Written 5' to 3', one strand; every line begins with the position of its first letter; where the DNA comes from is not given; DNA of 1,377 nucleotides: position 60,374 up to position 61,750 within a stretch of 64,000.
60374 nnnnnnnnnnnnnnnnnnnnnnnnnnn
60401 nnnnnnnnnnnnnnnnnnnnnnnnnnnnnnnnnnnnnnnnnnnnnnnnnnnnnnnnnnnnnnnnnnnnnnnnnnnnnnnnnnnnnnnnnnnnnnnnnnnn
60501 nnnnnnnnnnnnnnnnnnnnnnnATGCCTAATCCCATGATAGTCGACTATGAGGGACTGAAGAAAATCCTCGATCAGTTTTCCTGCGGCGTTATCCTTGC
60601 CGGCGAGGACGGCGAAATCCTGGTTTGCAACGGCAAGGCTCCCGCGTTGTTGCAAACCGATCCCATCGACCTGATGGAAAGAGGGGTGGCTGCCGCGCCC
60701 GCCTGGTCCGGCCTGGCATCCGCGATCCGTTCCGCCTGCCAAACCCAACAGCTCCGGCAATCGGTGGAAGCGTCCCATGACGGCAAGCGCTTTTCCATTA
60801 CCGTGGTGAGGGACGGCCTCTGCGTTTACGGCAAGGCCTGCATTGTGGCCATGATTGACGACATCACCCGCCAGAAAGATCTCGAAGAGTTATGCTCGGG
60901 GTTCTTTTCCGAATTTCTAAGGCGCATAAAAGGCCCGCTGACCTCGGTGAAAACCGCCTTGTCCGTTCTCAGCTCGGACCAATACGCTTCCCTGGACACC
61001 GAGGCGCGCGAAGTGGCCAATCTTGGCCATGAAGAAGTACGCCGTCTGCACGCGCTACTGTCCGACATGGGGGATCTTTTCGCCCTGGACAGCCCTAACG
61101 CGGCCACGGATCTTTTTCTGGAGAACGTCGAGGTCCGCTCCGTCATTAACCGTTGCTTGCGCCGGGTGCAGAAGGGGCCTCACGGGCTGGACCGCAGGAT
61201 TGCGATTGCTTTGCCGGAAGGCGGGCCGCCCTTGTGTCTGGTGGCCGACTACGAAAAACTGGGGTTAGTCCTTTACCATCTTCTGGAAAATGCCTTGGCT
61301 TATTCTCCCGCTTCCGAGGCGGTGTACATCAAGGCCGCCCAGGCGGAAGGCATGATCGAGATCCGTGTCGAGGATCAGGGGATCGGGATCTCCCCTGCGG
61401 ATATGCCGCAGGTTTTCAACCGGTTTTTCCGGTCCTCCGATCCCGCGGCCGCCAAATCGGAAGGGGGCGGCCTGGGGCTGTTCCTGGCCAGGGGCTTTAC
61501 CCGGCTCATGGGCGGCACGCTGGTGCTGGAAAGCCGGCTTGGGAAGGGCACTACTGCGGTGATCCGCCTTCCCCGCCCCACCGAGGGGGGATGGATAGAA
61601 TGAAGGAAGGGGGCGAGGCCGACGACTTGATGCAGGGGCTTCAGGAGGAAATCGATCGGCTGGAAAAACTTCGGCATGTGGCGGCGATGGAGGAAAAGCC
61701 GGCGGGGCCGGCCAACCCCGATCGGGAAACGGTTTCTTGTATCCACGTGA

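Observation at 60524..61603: HK-like protein in which the phospho-acceptor His of the H-box is replaced (….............…) while the ATP-binding N/G boxes are intact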

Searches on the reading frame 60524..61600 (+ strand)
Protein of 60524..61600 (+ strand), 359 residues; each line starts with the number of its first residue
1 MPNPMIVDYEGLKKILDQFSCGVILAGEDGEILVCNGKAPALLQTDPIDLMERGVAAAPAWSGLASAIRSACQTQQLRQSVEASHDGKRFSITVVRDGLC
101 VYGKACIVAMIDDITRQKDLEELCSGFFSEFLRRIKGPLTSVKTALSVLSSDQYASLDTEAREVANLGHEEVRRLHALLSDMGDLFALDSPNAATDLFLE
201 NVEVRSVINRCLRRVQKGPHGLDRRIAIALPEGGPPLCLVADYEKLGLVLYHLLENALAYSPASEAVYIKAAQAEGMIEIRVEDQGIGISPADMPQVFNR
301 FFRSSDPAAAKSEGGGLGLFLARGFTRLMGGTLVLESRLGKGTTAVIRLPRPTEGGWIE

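Call 3: search_protein_families(library=pfam, proteins=[window:60524-61600:+], max_evalue=1)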
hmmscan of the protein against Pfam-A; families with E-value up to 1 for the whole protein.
window:60524-61600:+ (359 aa): 6 families
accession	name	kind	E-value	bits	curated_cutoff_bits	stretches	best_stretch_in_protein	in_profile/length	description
PF02518.31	HATPase_c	-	6.7e-24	84.9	26.4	1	242-352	2-110/111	Histidine kinase-, DNA gyrase B-, and HSP90-like ATPase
PF00512.31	HisKA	-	1.4e-05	25.5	26.9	1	134-189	12-64/66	His Kinase A (phospho-acceptor) domain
PF13581.12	HATPase_c_2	-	0.00019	21.9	27.4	1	244-326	30-109/127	Histidine kinase-like ATPase domain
PF13589.12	HATPase_c_3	-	0.00064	20.2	25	1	250-322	7-80/137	Histidine kinase-, DNA gyrase B-, and HSP90-like ATPase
PF12860.13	PAS_7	-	0.1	13.2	27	1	16-119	1-112/115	PAS fold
PF00989.32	PAS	-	0.11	12.9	22.6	1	13-82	4-76/113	PAS fold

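Call 4: search_protein_families(library=ncbifam, proteins=[window:60524-61600:+], max_evalue=0.1)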
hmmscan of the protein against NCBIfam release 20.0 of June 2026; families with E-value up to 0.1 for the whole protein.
window:60524-61600:+ (359 aa): 87 families (the best 25 are shown)
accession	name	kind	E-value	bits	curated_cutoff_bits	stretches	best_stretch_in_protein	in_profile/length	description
NF046044.1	PnpS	equivalog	1.7e-42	145.8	400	1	11-350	56-390/390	two-component system histidine kinase PnpS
TIGR02966.1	phoR_proteo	equivalog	6e-38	130.7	334.2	1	11-345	7-329/333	phosphate regulon sensor histidine kinase PhoR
NF033092.0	HK_WalK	equivalog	2e-37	129.1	725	1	11-350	259-593/594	cell wall metabolism sensor histidine kinase WalK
NF040691.1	MtrAB_MtrB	equivalog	1.5e-33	116.6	450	1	112-354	259-495/507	MtrAB system histidine kinase MtrB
NF050805.1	CellDivHKDivJCaul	equivalog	1e-25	90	1000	1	10-350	173-519/531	cell cycle sensor histidine kinase DivJ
NF047874.1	MASE3_PAS_HK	subfamily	2.8e-24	85.9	560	2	241-351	515-625/655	MASE3 domain-containing sensor histidine kinase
NF033093.1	HK_VicK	exception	3.4e-24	85.3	680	1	105-351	190-435/448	cell wall metabolism sensor histidine kinase VicK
NF045911.1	TCSHisKinNblS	equivalog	7.1e-24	84.1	1000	1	22-347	278-616/621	two-component system sensor histidine kinase NblS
NF008468.0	PRK11360.1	equivalog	8e-22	77.3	646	1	14-353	272-610/616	two-component system sensor histidine kinase AtoS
NF008312.0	PRK11100.1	equivalog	1e-21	77.3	356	1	134-351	266-474/477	two-component system sensor histidine kinase CreC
NF041735.1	hist_kin_RppB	equivalog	1.9e-21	76.4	400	1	135-350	227-438/438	two-component system sensor histidine kinase RppB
NF007688.0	PRK10364.1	equivalog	9.5e-20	70.8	479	1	134-351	250-451/460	two-component system sensor histidine kinase ZraS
TIGR01386.1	cztS_silS_copS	subfamily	1.2e-18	67.3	292.55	1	159-349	274-456/457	heavy metal sensor histidine kinase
NF033091.0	HK_VanS_ACDEFG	equivalog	2e-18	66.5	400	1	135-344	85-288/293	vancomycin resistance histidine kinase VanS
NF008235.0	PRK11006.1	equivalog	2.1e-18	66.4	390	1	100-351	180-423/431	phosphate regulon sensor histidine kinase PhoR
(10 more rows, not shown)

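Call 5: find_homologous_proteins(query=window:60524-61600:+, max_evalue=1e-10)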
Query window:60524-61600:+ (359 aa): 175 proteins with E <= 1e-10 among 8000 candidates; the best 120 are listed.
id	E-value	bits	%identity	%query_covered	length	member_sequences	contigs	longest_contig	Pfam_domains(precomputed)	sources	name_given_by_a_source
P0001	6.1e-235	797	100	100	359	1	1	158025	PF02518.32,PF00512.32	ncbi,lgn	-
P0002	2.3e-150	519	67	99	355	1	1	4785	PF13581.13,PF02518.32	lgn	-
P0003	8.4e-147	507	66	98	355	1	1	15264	PF02518.32,PF00512.32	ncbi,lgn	-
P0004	1.4e-145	503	65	99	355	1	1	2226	PF02518.32,PF00512.32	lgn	-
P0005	4.7e-143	495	63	99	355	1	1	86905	PF02518.32,PF00512.32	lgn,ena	-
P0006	7.9e-92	326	46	97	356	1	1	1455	PF02518.32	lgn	-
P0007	4.8e-89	317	45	98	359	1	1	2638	PF02518.32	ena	-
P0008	9.3e-89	316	45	99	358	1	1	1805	PF13581.13,PF02518.32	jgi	-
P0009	1.2e-87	312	45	97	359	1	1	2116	PF02518.32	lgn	-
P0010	1.9e-87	312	46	97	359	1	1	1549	PF02518.32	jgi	jgi:signal transduction histidine kinase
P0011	3.0e-87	311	44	97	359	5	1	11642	PF02518.32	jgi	jgi:signal transduction histidine kinase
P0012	1.7e-86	309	45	98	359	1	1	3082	PF13581.13,PF02518.32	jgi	jgi:signal transduction histidine kinase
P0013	2.7e-84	301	44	97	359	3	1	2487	PF02518.32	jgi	jgi:signal transduction histidine kinase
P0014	3.0e-84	301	43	97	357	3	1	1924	PF02518.32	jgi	-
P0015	1.8e-83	299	42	97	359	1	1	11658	PF02518.32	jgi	jgi:signal transduction histidine kinase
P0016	2.1e-82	295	44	97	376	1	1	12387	PF02518.32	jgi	jgi:signal transduction histidine kinase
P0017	4.6e-81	291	41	97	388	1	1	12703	PF02518.32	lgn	-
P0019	2.3e-39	154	34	94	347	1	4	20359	PF02518.32,PF00512.32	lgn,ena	-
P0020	8.0e-35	139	31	95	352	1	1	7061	PF02518.32,PF00512.32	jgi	jgi:signal transduction histidine kinase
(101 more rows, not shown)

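Call 6: search_solved_structures(query=window:60524-61600:+, show_alignments=3)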
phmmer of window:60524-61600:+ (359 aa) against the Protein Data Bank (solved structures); distinct sequences matched with E-value up to 0.001: 49.
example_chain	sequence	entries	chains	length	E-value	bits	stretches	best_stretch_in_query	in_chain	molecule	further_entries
4u7n_A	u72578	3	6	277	3.3e-23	85.7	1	110-351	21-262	Histidine protein kinase sensor protein | Histidine kinase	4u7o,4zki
5c93_A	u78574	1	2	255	7.9e-23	84.5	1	113-351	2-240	Histidine kinase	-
4i5s_A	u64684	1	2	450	3.7e-21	79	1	107-354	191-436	Putative histidine kinase CovS; VicK-like protein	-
6paj_A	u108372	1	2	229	5.2e-17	65.3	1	240-352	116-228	Sensor protein SrrB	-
7zp0_A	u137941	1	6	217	1.3e-16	64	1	128-350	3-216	Sensor protein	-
3sl2_A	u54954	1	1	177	5.7e-16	61.9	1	237-354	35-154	Sensor histidine kinase yycG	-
6azr_A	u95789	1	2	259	2e-15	60.1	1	113-354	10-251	Sensor histidine kinase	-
5uht_A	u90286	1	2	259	3.4e-15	59.3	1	113-354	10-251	Sensor histidine kinase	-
3dge_A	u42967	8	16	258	5.6e-15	58.6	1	113-354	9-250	Sensor protein | Histidine kinase | Sensor histidine kinase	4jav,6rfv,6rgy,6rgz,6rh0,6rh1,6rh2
2c2a_A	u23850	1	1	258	6e-15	58.5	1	113-354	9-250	SENSOR HISTIDINE KINASE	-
6rh7_A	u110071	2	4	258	6.5e-15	58.4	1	113-354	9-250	Sensor histidine kinase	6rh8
4jas_A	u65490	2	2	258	1.6e-14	57.1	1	113-354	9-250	Histidine kinase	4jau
9jfj_A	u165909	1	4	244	7.5e-14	54.9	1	127-350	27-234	Sensor histidine kinase ZraS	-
8u4x_A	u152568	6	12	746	1.5e-12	50.7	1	166-344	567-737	histidine kinase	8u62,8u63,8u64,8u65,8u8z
6lgq_C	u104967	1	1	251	1.9e-12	50.4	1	116-353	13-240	Histidine kinase KdpD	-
4q20_A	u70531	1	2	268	4.9e-12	49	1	118-356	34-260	Sensor protein DivL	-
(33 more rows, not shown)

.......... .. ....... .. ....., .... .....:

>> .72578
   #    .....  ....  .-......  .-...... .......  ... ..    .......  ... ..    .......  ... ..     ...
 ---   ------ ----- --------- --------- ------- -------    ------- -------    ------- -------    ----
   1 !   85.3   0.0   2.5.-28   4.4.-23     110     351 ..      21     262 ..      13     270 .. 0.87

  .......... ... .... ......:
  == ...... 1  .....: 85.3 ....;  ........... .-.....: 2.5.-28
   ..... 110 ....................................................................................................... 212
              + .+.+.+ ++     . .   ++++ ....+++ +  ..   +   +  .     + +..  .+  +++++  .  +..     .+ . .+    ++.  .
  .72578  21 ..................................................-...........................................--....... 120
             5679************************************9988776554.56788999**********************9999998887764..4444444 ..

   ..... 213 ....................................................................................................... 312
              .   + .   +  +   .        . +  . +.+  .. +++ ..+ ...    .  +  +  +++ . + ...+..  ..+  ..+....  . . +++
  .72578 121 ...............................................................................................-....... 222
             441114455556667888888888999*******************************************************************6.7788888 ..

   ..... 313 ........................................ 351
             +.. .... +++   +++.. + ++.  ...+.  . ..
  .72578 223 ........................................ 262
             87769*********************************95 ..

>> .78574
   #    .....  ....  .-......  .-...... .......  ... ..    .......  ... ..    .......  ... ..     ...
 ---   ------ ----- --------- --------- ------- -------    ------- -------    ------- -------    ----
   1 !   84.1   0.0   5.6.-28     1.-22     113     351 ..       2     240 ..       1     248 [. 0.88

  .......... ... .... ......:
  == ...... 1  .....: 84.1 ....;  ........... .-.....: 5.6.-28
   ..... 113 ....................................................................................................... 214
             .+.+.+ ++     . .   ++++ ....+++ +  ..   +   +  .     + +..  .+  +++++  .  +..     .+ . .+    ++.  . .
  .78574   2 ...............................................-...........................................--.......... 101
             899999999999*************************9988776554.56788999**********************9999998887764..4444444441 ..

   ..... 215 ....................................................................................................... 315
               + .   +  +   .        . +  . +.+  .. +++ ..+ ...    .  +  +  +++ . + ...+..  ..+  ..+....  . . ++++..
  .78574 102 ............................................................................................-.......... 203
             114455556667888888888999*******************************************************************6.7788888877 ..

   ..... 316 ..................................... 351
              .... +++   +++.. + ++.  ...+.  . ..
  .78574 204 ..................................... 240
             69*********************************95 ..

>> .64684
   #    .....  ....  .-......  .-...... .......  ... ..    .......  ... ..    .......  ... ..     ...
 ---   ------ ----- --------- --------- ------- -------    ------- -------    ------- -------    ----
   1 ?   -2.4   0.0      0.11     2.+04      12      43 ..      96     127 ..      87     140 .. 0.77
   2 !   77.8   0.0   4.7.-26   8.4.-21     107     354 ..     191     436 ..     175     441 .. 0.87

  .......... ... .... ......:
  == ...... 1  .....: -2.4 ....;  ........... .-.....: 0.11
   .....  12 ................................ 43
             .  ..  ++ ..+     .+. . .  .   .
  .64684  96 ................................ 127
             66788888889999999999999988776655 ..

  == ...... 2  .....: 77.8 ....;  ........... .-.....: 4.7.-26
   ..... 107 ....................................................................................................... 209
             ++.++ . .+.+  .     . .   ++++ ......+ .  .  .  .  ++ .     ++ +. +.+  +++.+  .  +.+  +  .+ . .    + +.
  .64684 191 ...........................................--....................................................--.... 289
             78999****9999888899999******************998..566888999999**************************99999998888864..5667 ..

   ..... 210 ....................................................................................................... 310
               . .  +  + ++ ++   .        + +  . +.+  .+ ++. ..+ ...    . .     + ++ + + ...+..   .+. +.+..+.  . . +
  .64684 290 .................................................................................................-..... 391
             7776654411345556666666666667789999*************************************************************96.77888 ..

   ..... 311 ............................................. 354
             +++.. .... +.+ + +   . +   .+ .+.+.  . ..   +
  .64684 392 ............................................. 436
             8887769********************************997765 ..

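Call 9: find_encoding_contigs(protein=P0005, flank=8000, max_places=3)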
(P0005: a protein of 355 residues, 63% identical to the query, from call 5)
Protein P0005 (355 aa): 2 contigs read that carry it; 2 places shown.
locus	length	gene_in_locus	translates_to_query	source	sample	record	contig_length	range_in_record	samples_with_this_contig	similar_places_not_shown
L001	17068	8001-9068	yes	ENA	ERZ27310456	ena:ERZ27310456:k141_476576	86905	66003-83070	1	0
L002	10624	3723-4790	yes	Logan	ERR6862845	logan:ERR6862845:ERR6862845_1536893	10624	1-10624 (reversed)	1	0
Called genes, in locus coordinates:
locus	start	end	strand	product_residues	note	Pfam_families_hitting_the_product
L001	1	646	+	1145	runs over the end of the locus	PF00072:Response_reg, PF00989:PAS, PF08447:PAS_3, PF13426:PAS_9, PF01590:GAF, PF13185:GAF_2, PF00512:HisKA, PF02518:HATPase_c, +3 more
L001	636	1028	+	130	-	PF00072:Response_reg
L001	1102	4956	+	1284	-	PF00072:Response_reg, PF00989:PAS, PF13188:PAS_8, PF13426:PAS_9, PF00989:PAS, PF13426:PAS_9, PF00989:PAS, PF08448:PAS_4, +7 more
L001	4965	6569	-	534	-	PF00512:HisKA, PF02518:HATPase_c, PF00072:Response_reg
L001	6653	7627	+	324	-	PF00072:Response_reg, PF01627:Hpt (weak)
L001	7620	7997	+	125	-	PF00072:Response_reg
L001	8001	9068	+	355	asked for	PF00512:HisKA (faint), PF02518:HATPase_c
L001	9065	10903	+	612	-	PF20250:FapA_N, PF03961:FapA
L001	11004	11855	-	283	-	-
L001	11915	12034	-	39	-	-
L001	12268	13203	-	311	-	PF01745:IPT (weak), PF01715:IPPT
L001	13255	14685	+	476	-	PF04748:Polysacc_deac_2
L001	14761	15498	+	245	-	PF03740:PdxJ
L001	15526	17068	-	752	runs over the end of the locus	-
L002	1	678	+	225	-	?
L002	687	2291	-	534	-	PF00512:HisKA, PF02518:HATPase_c, PF00072:Response_reg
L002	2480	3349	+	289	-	PF00072:Response_reg, PF01627:Hpt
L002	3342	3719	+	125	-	PF00072:Response_reg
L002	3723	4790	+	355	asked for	PF00512:HisKA (faint), PF02518:HATPase_c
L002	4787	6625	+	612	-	PF20250:FapA_N, PF03961:FapA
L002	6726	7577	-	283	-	-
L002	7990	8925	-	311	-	PF01745:IPT (weak), PF01715:IPPT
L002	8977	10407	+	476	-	PF04748:Polysacc_deac_2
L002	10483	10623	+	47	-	?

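Call 10: find_encoding_contigs(protein=P0017, flank=8000, max_places=3)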
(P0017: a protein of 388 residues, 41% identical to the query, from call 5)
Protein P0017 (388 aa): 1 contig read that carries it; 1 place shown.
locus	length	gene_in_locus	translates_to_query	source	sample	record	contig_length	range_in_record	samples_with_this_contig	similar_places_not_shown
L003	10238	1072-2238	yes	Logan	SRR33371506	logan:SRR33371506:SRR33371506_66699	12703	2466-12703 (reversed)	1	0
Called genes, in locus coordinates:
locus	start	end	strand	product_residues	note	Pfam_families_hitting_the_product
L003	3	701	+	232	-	?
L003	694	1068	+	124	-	PF00072:Response_reg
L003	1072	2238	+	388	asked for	PF02518:HATPase_c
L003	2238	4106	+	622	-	PF20250:FapA_N, PF03961:FapA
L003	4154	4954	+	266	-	PF05721:PhyH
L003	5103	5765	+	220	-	-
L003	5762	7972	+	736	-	PF26182:Ig_NUP210_5th (faint), PF26918:Ig_Eae (faint), PF02368:Big_2, PF19077:Big_13 (faint)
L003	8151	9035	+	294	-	PF02254:TrkA_N (weak), PF03807:F420_oxidored, PF05368:NmrA, PF13460:NAD_binding_10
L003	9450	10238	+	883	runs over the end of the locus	PF12895:ANAPC3 (faint), PF13424:TPR_12 (faint), PF13431:TPR_17 (faint), PF23300:HEAT_Nup120 (faint), PF23914:TPR_CcmH_CycH (faint), PF14559:TPR_19 (weak), PF14559:TPR_19 (weak), PF13432:TPR_16 (weak), +9 more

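Call 11: find_encoding_contigs(protein=P0019, flank=8000, max_places=3)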
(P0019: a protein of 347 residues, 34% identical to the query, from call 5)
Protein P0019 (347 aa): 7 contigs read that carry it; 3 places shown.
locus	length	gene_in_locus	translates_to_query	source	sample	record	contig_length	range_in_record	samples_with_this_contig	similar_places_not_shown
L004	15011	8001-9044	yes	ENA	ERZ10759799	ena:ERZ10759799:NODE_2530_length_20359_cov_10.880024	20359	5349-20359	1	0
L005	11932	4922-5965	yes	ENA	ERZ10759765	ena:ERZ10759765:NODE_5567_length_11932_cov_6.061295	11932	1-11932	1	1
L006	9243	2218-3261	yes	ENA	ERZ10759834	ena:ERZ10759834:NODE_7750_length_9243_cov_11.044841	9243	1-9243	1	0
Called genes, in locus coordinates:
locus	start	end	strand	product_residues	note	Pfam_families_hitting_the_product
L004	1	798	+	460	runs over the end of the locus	PF00072:Response_reg, PF00158:Sigma54_activat, PF01078:Mg_chelatase (faint), PF14532:Sigma54_activ_2, PF00004:AAA (weak), PF07728:AAA_5, PF25601:AAA_lid_14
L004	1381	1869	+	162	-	PF00072:Response_reg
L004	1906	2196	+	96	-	PF07689:KaiB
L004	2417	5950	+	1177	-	PF13188:PAS_8, PF08448:PAS_4, PF00989:PAS, PF08448:PAS_4, PF13188:PAS_8, PF13426:PAS_9, PF02518:HATPase_c, PF00072:Response_reg, +5 more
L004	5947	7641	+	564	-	PF00072:Response_reg, PF00989:PAS, PF08448:PAS_4, PF13596:PAS_10 (weak), PF00512:HisKA, PF02518:HATPase_c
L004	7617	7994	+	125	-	PF00072:Response_reg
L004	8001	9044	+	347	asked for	PF00512:HisKA, PF02518:HATPase_c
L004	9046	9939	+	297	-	PF08668:HDOD, PF01966:HD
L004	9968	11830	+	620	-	PF20250:FapA_N, PF03961:FapA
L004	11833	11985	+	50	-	-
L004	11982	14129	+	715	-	PF08447:PAS_3 (weak), PF08448:PAS_4, PF13426:PAS_9, PF00989:PAS, PF08448:PAS_4 (weak), PF13426:PAS_9, PF00512:HisKA, PF02518:HATPase_c, +1 more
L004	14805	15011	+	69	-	?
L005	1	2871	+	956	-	?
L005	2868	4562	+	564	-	PF00072:Response_reg, PF00989:PAS, PF08448:PAS_4, PF13596:PAS_10 (weak), PF00512:HisKA, PF02518:HATPase_c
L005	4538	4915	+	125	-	PF00072:Response_reg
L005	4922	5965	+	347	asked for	PF00512:HisKA, PF02518:HATPase_c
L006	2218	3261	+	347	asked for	PF00512:HisKA, PF02518:HATPase_c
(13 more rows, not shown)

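Call 12: find_encoding_contigs(protein=P0020, flank=8000, max_places=2)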
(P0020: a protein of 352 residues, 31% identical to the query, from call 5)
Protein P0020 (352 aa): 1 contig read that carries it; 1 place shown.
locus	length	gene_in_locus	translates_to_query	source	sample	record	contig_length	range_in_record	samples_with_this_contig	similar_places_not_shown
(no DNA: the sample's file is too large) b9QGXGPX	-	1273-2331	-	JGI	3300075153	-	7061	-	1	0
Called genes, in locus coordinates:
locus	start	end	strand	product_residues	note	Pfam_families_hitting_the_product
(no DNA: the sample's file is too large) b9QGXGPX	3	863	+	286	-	?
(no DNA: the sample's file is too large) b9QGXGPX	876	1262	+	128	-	PF00072:Response_reg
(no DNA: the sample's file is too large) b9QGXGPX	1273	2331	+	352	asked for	PF00512:HisKA, PF02518:HATPase_c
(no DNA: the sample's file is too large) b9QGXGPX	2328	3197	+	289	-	PF08668:HDOD, PF01966:HD (weak)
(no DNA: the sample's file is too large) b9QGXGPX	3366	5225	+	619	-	PF20250:FapA_N, PF03961:FapA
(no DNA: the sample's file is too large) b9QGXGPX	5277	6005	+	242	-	-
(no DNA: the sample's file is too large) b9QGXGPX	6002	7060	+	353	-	?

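Call 13: find_encoding_contigs(protein=P0016, flank=8000, max_places=2)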
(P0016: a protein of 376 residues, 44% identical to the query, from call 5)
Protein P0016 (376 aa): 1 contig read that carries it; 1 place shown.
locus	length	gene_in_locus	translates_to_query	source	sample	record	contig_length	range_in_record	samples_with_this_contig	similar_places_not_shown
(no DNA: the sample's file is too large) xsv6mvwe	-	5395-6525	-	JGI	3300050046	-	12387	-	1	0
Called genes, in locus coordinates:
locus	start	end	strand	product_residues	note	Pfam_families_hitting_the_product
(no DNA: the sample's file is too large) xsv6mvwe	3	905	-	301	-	?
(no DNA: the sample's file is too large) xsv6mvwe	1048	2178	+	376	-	PF02353:CMAS, PF13489:Methyltransf_23, PF01728:FtsJ (faint), PF08241:Methyltransf_11, PF08242:Methyltransf_12, PF13649:Methyltransf_25, PF13847:Methyltransf_31 (weak)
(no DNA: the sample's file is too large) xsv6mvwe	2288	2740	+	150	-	PF01814:Hemerythrin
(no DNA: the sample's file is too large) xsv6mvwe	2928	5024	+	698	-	PF00072:Response_reg, PF00512:HisKA, PF02518:HATPase_c, PF00072:Response_reg, PF01627:Hpt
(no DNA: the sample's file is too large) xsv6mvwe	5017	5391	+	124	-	PF00072:Response_reg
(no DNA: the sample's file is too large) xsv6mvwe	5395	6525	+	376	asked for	PF02518:HATPase_c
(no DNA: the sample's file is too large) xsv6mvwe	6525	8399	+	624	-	PF20250:FapA_N, PF03961:FapA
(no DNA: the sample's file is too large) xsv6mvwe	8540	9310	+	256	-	-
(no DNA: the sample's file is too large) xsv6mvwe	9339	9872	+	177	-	-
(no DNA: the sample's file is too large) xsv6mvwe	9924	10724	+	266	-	PF05721:PhyH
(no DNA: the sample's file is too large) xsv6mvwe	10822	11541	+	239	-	-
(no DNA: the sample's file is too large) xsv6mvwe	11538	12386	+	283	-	?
